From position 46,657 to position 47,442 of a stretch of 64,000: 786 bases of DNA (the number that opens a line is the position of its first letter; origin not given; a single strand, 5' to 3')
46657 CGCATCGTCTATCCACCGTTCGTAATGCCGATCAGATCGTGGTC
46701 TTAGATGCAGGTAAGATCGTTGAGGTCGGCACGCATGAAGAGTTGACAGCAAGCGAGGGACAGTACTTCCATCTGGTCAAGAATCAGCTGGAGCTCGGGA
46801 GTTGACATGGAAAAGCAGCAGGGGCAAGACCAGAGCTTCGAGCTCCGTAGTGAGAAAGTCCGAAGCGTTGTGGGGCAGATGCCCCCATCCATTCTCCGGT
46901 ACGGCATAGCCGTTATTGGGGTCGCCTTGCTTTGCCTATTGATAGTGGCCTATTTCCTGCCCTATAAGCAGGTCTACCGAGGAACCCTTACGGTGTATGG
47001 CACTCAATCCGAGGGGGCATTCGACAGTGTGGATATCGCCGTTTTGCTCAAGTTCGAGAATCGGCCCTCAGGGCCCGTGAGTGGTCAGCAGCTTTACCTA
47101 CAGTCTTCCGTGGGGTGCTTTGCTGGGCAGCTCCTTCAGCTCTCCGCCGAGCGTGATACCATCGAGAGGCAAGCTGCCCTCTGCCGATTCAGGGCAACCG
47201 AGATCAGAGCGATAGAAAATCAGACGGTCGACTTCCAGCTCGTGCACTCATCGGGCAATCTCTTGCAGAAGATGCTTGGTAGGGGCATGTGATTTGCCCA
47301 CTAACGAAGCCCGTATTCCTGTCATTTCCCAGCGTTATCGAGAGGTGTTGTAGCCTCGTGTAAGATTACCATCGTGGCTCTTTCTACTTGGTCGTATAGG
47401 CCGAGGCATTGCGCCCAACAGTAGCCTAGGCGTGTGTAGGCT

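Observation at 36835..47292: Uncharacterised double-glycine RiPP/bacteriocin locus with built-in outer-membrane components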

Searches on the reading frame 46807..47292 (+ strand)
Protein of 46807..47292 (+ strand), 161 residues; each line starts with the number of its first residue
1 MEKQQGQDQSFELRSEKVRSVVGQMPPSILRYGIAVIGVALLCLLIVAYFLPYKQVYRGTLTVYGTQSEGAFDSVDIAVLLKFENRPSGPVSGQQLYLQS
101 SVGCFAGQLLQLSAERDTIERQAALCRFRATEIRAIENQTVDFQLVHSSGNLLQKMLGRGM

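Call 3: search_protein_families(library=pfam, proteins=[window:46807-47292:+], max_evalue=0.01)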
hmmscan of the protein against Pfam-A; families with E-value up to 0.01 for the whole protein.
window:46807-47292:+ (161 aa): 0 families

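Call 4: search_protein_families(library=ncbifam, proteins=[window:46807-47292:+], max_evalue=0.01)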
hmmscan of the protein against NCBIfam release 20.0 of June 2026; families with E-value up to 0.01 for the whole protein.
window:46807-47292:+ (161 aa): 0 families

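Call 5: search_protein_families(library=pfam, proteins=[window:46807-47292:+], max_evalue=10)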
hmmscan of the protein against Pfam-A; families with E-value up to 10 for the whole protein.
window:46807-47292:+ (161 aa): 1 family
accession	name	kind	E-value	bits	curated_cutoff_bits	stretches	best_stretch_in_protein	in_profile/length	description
PF05279.16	Asp-B-Hydro_N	-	0.13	12.6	23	1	34-81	19-65/66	Aspartyl beta-hydroxylase N-terminal region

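Call 6: search_protein_families(library=ncbifam, proteins=[window:46807-47292:+], max_evalue=10)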
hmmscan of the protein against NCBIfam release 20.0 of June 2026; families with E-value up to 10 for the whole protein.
window:46807-47292:+ (161 aa): 0 families

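Call 29: search_solved_structures(query=window:46807-47292:+, max_evalue=10)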
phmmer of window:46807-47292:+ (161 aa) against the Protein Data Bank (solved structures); distinct sequences matched with E-value up to 10: 3.
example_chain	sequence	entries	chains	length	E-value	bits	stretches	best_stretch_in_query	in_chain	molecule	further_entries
6xi3_AAA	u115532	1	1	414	0.26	14.5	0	96-154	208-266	Large adhesion protein (Lap) involved in biofilm formation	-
4uc0_A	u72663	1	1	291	1.2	12.4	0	63-118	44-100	Purine nucleoside phosphorylase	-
9cp4_A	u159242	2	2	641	5.6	10.1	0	15-64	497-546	Sodium- and chloride-dependent GABA transporter 3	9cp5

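Call 45: find_homologous_proteins(query=window:46807-47292:+, max_evalue=0.001)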
Query window:46807-47292:+ (161 aa): 558 proteins with E <= 0.001 among 617 candidates; the best 120 are listed.
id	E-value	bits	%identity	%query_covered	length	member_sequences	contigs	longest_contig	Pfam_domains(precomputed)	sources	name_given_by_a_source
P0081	2.0e-89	315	92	100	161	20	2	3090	-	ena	-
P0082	1.5e-87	309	91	100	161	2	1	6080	-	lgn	-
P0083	2.6e-61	224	67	98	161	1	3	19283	-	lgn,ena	-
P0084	3.7e-61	223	67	98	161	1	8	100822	-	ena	-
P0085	6.7e-61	222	66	98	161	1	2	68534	-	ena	-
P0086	7.5e-61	222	66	98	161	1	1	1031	-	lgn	-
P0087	8.0e-61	222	66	98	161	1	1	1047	-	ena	-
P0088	8.9e-61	222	66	98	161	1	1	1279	-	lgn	-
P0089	9.6e-61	222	66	98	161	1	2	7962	-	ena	-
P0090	1.1e-60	222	67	98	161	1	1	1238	-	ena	-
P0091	1.3e-60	221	66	98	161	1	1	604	-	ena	-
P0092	3.3e-60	220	65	98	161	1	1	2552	-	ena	-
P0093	4.7e-60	220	66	98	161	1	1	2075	-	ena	-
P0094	4.8e-60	220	66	98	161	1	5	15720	-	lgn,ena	-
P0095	4.8e-60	220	65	98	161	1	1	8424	-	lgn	-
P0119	8.5e-59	216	64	98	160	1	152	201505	-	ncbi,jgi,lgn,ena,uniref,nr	ncbi:hypothetical protein HMPREF0666_01976 [Prevotella sp. C561]|jgi:hypothetical protein|uniref:Unc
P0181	3.3e-57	210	62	98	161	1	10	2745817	-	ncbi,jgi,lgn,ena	-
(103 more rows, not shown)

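Call 46: find_encoding_contigs(protein=P0119, flank=10000, max_places=2)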
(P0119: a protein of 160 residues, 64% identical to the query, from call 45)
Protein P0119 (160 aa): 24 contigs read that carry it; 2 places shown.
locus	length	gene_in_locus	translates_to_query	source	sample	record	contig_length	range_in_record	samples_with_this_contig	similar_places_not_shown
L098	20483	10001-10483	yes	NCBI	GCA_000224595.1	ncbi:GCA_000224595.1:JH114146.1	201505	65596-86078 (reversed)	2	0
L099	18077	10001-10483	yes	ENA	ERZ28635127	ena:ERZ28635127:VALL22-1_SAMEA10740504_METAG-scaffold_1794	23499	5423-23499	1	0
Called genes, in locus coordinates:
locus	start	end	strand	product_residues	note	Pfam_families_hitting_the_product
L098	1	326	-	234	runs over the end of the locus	-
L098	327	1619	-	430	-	PF00155:Aminotran_1_2, PF01212:Beta_elim_lyase (weak)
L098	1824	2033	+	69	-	-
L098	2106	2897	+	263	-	-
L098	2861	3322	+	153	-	PF03412:Peptidase_C39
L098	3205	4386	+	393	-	PF07884:VKOR (weak)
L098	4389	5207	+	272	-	PF09697:Porph_ging (faint)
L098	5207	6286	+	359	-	PF13620:CarboxypepD_reg (weak), PF13715:CarbopepD_reg_2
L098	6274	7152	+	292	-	-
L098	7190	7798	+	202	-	-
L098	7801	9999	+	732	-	PF03412:Peptidase_C39, PF02463:SMC_N (faint), PF00664:ABC_membrane, PF00005:ABC_tran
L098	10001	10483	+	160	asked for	-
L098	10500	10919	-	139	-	PF19514:MobC_2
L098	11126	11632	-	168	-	PF11888:DUF3408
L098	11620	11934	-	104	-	PF12728:HTH_17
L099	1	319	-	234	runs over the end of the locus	-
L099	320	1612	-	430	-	PF00155:Aminotran_1_2, PF01212:Beta_elim_lyase (weak)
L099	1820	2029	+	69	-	-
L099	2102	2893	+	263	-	-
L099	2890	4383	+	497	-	PF03412:Peptidase_C39 (weak), PF07884:VKOR (weak)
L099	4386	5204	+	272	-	PF09697:Porph_ging (faint)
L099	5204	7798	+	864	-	PF13620:CarboxypepD_reg (weak), PF13715:CarbopepD_reg_2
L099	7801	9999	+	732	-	PF03412:Peptidase_C39, PF02463:SMC_N (faint), PF00664:ABC_membrane, PF00005:ABC_tran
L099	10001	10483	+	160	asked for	-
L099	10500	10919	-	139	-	PF19514:MobC_2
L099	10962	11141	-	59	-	-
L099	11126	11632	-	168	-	PF11888:DUF3408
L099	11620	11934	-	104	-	PF12728:HTH_17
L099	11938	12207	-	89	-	PF12728:HTH_17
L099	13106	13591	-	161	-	PF08989:DUF1896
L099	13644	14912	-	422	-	PF17293:Arm-DNA-bind_5, PF13102:Phage_int_SAM_5, PF00589:Phage_integrase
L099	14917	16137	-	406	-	PF17293:Arm-DNA-bind_5 (weak), PF13102:Phage_int_SAM_5, PF00589:Phage_integrase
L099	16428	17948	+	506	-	PF00271:Helicase_C, PF28556:DUF8438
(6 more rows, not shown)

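Call 47: find_encoding_contigs(protein=P0181, flank=10000, max_places=2)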
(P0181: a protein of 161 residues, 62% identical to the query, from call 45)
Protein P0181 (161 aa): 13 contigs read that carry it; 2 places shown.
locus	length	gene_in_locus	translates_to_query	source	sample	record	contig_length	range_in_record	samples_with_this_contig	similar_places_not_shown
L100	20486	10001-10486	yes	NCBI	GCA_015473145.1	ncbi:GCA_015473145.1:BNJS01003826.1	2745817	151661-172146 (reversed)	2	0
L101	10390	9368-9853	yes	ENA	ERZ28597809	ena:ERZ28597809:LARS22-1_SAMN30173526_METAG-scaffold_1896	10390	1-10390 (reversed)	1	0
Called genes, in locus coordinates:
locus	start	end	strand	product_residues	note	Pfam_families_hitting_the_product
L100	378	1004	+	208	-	PF00440:TetR_N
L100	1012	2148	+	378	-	PF08541:ACP_syn_III_C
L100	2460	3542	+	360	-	PF05598:DUF772, PF01609:DDE_Tnp_1, PF13612:DDE_Tnp_1_3 (weak), PF13359:DDE_Tnp_4, PF13751:DDE_Tnp_1_6 (weak)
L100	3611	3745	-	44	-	-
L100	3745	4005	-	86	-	-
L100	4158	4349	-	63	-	-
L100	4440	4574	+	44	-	-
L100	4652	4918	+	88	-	-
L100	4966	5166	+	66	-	-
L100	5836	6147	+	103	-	-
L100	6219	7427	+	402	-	PF14905:OMP_b-brl_3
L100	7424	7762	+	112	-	-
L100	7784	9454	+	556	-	PF03412:Peptidase_C39, PF00664:ABC_membrane, PF00005:ABC_tran (weak)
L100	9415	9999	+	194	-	PF00005:ABC_tran, PF02463:SMC_N (weak)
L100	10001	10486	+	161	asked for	-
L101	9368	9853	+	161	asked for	-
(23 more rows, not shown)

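Call 61: predict_structure(alignment_id=A2)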
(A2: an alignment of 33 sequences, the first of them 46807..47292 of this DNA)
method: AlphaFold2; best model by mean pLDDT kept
length: 161 residues; sequences in the alignment: 33
mean_pLDDT: 73.1   pTM: 0.53
mean pLDDT of the five models: 73.1, 72.6, 72.5, 66.1, 62.8
residues with pLDDT >= 90: 0; 70-90: 116; 50-70: 20; < 50: 25
segments of 3 or more residues with pLDDT < 50: 1-20, 22-25
pLDDT, mean of each block of 10 residues (from residue 1): 38 45 55 83 83 81 71 79 79 85 85 80 86 78 81 66 38
secondary structure, 60 per line:
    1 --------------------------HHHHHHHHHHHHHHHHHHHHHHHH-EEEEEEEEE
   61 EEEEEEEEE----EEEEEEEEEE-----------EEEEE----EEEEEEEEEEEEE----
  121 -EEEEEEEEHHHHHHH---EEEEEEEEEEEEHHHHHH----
elements in order: H27-50 E52-69 E74-83 E95-99 E104-116 E122-129 H130-136 E140-151 H152-157

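Call 67: fold_search(model_id=the predicted structure, library=pdb)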
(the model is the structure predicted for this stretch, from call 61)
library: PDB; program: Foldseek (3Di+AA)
matches with E <= 10: 1113; with E <= 0.001: 0
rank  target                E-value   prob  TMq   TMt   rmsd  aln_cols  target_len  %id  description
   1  4kks                  1.1e-02  1.00  0.34  0.21   4.4        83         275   13  Crystal Structure of BesA (C2 form) (released 2013-07-10)
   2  8ram_O                1.5e-02  1.00  0.39  0.11   5.7       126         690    6  Structure of Sen1 bound RNA Polymerase II pre-termination complex (released 2024-10-30)
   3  3op1_B                2.6e-02  0.98  0.32  0.20   5.5       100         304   10  Crystal Structure of Macrolide-efflux Protein SP_1110 from Streptococcus pneumoniae (released 2010-09-29)
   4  8ftm_B                3.1e-02  1.00  0.37  0.10   5.1       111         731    9  Setx-ssRNA-ADP-SO4 complex (released 2023-10-25)
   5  4kku_B                3.4e-02  0.98  0.35  0.23  10.2       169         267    7  Structure of BesA (Selenomethinone derivative - P212121) (released 2013-07-10)
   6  4kkt_C                3.8e-02  0.98  0.37  0.25   9.7       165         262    7  Crystal Structure of BesA (P21 form) (released 2013-07-10)
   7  5mzn                  4.7e-02  1.00  0.41  0.11   3.3       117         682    6  Helicase Sen1 (released 2017-04-19)
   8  4kkt_B                4.7e-02  0.97  0.36  0.24   8.0       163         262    8  Crystal Structure of BesA (P21 form) (released 2013-07-10)
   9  4kkt_A                5.2e-02  0.97  0.35  0.23  10.1       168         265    7  Crystal Structure of BesA (P21 form) (released 2013-07-10)
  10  4kku_A                6.5e-02  0.97  0.36  0.24   9.9       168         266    8  Structure of BesA (Selenomethinone derivative - P212121) (released 2013-07-10)
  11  4kkt_D                6.5e-02  0.96  0.35  0.24   8.9       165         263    8  Crystal Structure of BesA (P21 form) (released 2013-07-10)
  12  8rao_O                6.8e-02  0.99  0.37  0.10   5.8       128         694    6  Structure of Sen1-ADP.BeF3-RNA complex (released 2024-10-30)
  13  6iok_J                6.8e-02  0.98  0.33  0.18   4.4       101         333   14  Cryo-EM structure of multidrug efflux pump MexAB-OprM (0 degree state) (released 2019-04-03)
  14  4kku_C                6.8e-02  0.95  0.35  0.23  10.0       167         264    9  Structure of BesA (Selenomethinone derivative - P212121) (released 2013-07-10)
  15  5xu0_B                7.2e-02  0.72  0.28  0.21  11.0       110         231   14  Structure of the membrane fusion protein Spr0693 from Streptococcus pneumoniae R6 (released 2018-01-24)
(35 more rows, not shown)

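Call 73: search_protein_representatives(alignment_id=A2)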
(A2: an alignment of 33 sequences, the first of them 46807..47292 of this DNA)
Query: 33 sequences, 160 profile positions. Proteins with E-value up to 0.001 (for the whole library): 884; up to 1e-10: 151; up to 1e-30: 44. The best 150 are listed.
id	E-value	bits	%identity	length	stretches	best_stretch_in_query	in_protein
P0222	1.3e-73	262.7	-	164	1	1-157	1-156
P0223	1.4e-56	207.2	-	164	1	1-157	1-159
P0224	3.0e-54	199.6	-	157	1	6-157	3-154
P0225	2.6e-52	193.4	-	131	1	1-129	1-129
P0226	4.1e-51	189.5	-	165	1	2-157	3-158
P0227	1.8e-49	184.1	-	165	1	1-156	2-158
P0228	1.0e-48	181.7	-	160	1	1-157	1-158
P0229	2.7e-48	180.3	-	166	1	2-157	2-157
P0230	6.0e-44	166.2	-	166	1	1-155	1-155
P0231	6.5e-44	166.1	-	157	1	7-159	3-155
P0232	4.0e-43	163.5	-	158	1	1-114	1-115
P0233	1.2e-42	162.0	-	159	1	1-157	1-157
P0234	1.5e-42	161.7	-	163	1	8-159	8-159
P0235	3.1e-42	160.6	-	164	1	4-158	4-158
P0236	7.6e-42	159.3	-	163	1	1-156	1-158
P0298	7.6e-21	91.1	-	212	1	108-160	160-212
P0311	2.8e-16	76.2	-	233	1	3-107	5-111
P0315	1.6e-15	73.8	-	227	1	7-68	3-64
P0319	1.1e-14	71.0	-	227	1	2-72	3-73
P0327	8.2e-13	65.0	-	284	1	2-80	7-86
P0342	8.3e-12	61.7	-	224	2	7-120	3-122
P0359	3.6e-11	59.6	-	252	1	2-55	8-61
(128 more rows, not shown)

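Call 74: search_protein_families(library=pfam, proteins=[P0311, P0315, P0319, P0327, P0359, P0342, P0298], max_evalue=1)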
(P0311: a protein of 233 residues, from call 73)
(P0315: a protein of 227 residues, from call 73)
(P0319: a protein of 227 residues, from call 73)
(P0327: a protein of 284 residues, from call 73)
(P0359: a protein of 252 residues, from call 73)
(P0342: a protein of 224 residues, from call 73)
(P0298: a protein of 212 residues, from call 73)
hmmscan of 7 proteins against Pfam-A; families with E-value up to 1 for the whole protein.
P0311 (233 aa): 1 family
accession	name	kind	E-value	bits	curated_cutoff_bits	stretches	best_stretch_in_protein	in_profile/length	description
PF16576.10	HlyD_D23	-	0.0006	19.6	30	1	102-197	105-202/214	Barrel-sandwich domain of CusB or HlyD membrane-fusion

P0315 (227 aa): 2 families
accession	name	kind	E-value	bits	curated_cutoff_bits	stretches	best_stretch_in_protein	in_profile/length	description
PF12700.13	HlyD_2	-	0.0022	17.2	25.1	1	112-214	244-337/416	HlyD family secretion protein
PF17193.9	MukF_C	-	0.075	13.7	27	1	113-167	42-96/158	MukF C-terminal domain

P0319 (227 aa): 5 families
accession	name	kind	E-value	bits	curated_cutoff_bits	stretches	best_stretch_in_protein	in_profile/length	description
PF13437.12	HlyD_3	-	9.6e-07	29.9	22.2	1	109-198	3-95/106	HlyD family secretion protein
PF15498.11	Dendrin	-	0.06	12.5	27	1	64-111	383-430/656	Nephrin and CD2AP-binding protein, Dendrin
PF16576.10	HlyD_D23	-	0.081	12.6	30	1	99-197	99-202/214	Barrel-sandwich domain of CusB or HlyD membrane-fusion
PF21695.3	GlnR_1st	-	0.096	13.1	27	1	50-139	14-102/111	Transcription regulator GlnR, N-terminal domain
PF24147.2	C2_SHIP1-2_2nd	-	0.11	13.1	27.5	1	98-160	25-87/106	SHIP1/2 second C2 domain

P0327 (284 aa): 2 families
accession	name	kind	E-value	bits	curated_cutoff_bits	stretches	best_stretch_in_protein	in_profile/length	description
PF13437.12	HlyD_3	-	0.00017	22.7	22.2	1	145-216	13-79/106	HlyD family secretion protein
PF16576.10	HlyD_D23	-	0.0073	16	30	1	131-213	107-185/214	Barrel-sandwich domain of CusB or HlyD membrane-fusion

P0359 (252 aa): 2 families
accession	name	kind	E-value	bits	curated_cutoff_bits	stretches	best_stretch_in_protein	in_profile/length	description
PF13437.12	HlyD_3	-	8.3e-09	36.6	22.2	1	115-211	3-94/106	HlyD family secretion protein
PF16576.10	HlyD_D23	-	0.00092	19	30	1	108-204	105-197/214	Barrel-sandwich domain of CusB or HlyD membrane-fusion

P0342 (224 aa): 2 families
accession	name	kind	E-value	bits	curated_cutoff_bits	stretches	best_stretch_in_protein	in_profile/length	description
PF01472.26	PUA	-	0.079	13.4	24.8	1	114-156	24-67/74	PUA domain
PF03144.31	GTP_EFTU_D2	-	0.11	13.4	30.3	0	150-183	12-48/73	Elongation factor Tu domain 2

P0298 (212 aa): 2 families
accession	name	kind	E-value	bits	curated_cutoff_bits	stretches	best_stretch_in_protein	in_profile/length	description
PF00664.28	ABC_membrane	-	2.7e-15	57.2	28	1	19-158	5-147/274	ABC transporter transmembrane region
PF13748.11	ABC_membrane_3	-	0.065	13.1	27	1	8-161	5-154/237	ABC transporter transmembrane region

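Call 80: find_related_loci(query=A2, collection=metagenome_contigs, flank=10000)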
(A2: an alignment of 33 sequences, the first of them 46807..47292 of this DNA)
Query A2 (161 aa) in metagenome_contigs; peptide patterns used: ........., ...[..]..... (x = any residue, [..] = any of these).
378 stretches matched a pattern; 343 encode a relative of the query (tblastn E <= 1e-3); the best 80 are kept; 80 distinct loci.
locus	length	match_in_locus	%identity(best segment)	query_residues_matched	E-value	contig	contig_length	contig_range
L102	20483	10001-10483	92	1-161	4e-96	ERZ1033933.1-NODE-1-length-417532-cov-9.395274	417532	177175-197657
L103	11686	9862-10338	65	1-158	2e-66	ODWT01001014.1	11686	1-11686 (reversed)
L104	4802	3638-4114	65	1-158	2e-66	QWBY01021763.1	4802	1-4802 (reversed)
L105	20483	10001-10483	65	1-158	2e-65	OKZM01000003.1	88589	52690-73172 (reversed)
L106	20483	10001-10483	65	1-158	2e-65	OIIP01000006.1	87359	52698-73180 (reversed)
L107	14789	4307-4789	65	1-158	2e-65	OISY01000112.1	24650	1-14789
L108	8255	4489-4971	65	1-158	2e-65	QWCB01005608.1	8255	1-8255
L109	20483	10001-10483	65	1-158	1e-64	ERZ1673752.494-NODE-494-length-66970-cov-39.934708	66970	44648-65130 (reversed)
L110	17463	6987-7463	64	1-158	9e-65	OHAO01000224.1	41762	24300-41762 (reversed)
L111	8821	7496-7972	62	1-158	1e-64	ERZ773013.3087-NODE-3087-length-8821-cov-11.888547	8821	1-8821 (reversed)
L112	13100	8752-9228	64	1-158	9e-65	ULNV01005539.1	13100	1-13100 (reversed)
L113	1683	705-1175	64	1-158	2e-67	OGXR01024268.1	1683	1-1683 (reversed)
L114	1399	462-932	63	1-158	1e-67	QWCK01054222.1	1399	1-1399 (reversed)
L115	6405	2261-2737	62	1-158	2e-64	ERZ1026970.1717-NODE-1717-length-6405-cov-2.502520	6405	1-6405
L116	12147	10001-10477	62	1-158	3e-64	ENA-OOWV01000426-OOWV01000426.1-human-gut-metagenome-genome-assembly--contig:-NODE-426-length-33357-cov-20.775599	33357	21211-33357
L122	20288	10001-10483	63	1-158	4e-64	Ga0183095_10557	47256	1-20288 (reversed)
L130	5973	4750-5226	60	1-158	6e-63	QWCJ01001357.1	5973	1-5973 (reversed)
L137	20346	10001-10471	61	1-158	2e-62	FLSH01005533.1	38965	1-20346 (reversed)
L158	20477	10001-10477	62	1-158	1e-61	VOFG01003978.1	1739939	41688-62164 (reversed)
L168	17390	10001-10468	61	2-158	2e-61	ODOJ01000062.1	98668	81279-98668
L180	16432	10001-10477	59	1-158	1e-60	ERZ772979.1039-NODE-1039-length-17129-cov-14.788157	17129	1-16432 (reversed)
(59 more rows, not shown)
